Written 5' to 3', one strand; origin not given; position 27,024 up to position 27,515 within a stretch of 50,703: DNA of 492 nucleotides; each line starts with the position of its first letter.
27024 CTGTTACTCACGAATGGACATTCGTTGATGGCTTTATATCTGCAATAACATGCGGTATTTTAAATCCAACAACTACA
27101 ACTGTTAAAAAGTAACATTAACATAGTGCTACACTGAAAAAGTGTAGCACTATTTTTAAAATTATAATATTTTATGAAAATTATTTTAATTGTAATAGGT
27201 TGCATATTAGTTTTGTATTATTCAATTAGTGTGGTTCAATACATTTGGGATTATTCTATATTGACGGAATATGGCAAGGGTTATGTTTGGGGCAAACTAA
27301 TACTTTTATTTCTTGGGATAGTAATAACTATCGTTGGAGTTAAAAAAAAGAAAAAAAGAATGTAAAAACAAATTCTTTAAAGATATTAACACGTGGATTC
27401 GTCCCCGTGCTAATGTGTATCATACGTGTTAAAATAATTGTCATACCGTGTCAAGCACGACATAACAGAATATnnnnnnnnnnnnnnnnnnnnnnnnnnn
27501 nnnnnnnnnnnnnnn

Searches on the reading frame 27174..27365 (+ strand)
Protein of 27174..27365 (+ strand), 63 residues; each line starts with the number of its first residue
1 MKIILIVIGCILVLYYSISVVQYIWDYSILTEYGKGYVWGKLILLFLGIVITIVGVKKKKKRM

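Call 74: search_protein_families(library=pfam, proteins=[window:27174-27365:+], max_evalue=0.01)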
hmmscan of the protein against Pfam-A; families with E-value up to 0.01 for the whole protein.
window:27174-27365:+ (63 aa): 0 families

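Call 95: find_encoding_contigs(protein=window:27174-27365:+, flank=4000)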
Protein window:27174-27365:+ (63 aa): 2 contigs read that carry it; 2 places shown.
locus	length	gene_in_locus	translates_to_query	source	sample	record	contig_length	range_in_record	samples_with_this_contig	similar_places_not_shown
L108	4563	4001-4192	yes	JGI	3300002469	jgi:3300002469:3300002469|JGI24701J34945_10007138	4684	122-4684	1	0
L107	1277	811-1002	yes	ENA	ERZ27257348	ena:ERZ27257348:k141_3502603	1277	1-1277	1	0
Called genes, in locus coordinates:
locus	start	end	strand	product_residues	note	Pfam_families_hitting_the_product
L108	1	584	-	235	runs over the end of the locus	?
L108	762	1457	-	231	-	-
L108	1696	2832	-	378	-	-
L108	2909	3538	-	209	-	-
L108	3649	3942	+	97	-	-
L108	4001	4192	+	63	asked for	-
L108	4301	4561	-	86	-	?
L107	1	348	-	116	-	?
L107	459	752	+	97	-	PF06291:Lambda_Bor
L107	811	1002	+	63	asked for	-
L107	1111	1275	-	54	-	?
